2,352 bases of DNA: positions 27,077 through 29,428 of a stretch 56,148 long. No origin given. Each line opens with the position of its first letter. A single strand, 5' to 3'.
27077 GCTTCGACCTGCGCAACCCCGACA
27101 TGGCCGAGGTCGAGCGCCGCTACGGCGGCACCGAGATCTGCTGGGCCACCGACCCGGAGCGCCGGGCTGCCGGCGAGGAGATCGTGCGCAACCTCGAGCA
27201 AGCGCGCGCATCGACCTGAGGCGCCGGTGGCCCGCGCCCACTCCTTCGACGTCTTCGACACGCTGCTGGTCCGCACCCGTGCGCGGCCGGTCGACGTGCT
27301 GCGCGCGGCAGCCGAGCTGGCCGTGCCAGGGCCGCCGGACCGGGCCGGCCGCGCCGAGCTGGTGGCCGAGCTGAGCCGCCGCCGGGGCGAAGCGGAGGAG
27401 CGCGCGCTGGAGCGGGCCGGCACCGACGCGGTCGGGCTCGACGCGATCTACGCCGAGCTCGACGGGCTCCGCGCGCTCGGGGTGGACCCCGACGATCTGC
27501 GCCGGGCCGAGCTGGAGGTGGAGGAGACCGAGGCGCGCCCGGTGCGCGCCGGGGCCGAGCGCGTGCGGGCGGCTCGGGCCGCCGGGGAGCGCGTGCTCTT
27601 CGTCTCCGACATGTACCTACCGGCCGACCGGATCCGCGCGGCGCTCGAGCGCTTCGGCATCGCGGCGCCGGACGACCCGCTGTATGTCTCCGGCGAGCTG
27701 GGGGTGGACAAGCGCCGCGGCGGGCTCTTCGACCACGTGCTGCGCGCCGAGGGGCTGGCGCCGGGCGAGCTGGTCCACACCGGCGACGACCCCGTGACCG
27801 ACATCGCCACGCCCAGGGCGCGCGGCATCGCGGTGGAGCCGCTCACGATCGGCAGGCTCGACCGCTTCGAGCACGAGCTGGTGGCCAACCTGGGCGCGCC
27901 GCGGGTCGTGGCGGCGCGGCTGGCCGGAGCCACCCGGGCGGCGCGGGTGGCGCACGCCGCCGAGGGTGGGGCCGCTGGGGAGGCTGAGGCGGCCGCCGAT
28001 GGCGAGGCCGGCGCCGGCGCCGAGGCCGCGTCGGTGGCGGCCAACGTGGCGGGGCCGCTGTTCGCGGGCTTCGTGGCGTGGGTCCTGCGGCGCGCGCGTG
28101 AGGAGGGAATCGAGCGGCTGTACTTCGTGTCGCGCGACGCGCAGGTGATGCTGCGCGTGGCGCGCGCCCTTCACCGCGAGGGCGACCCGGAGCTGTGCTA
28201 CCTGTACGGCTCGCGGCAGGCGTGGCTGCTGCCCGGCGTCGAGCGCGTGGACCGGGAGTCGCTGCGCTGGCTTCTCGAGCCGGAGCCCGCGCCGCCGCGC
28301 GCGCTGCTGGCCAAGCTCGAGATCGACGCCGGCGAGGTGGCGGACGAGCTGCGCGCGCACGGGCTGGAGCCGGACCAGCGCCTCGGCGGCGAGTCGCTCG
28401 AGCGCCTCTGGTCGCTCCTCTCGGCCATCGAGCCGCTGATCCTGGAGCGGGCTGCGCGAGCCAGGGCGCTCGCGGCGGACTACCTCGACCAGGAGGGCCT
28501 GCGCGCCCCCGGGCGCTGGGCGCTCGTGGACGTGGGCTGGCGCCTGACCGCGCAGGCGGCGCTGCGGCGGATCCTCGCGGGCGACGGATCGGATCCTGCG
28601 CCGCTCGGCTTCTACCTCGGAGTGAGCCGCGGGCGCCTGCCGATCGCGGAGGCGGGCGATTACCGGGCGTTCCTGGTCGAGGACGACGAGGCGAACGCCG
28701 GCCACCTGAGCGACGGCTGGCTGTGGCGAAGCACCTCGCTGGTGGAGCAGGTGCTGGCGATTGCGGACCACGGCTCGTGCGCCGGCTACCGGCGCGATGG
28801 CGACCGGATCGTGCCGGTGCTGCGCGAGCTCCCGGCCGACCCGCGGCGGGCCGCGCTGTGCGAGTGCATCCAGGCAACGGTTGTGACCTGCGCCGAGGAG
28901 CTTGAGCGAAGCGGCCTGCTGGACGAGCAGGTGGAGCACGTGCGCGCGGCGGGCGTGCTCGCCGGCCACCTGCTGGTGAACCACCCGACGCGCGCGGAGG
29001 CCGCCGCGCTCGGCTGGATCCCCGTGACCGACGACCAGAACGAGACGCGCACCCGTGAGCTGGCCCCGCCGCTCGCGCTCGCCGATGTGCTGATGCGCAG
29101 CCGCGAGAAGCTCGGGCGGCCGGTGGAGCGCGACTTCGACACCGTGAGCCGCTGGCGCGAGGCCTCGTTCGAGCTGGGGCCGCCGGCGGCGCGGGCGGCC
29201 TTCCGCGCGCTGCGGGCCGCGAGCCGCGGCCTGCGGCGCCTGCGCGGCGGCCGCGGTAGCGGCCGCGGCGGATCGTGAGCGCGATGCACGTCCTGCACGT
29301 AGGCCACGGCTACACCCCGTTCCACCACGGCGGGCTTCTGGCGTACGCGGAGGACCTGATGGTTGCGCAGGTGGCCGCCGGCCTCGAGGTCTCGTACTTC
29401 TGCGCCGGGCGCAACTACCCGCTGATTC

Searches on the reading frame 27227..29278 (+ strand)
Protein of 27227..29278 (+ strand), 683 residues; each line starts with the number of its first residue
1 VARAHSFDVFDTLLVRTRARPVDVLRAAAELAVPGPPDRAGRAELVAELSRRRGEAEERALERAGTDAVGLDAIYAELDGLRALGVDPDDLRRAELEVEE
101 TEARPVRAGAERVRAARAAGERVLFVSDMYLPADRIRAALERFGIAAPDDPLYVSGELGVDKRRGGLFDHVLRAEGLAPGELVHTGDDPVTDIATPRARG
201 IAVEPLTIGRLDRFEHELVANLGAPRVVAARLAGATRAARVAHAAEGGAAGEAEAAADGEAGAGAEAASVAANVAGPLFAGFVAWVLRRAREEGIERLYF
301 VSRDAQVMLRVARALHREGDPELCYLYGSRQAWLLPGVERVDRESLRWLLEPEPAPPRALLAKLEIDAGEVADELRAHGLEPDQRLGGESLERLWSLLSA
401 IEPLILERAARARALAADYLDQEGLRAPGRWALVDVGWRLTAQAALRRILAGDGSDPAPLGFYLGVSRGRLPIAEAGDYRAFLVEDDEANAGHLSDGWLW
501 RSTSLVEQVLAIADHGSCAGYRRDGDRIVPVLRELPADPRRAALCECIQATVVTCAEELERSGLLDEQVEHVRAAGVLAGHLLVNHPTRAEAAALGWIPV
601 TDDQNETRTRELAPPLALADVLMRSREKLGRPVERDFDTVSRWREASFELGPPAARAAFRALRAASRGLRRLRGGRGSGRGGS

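Call 13: search_protein_families(library=pfam, proteins=[window:27227-29278:+], max_evalue=0.001)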
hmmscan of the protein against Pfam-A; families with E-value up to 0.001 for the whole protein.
window:27227-29278:+ (683 aa): 0 families

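Call 74: search_protein_families(library=ncbifam, proteins=[window:27227-29278:+], max_evalue=0.01)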
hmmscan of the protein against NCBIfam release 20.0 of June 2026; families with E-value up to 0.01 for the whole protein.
window:27227-29278:+ (683 aa): 3 families
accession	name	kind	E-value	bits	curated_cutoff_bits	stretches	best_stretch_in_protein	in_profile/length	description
TIGR02252.1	DREG-2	subfamily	6.8e-07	29.2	155.2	1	134-201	132-199/203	HAD hydrolase, REG-2-like, family IA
TIGR02253.1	CTE7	subfamily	0.0012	18.7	169.75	1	136-201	124-189/221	TIGR02253 family HAD-type hydrolase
NF006991.0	PRK09456.1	equivalog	0.0054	16.4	295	1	144-202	123-180/199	glucose-1-phosphatase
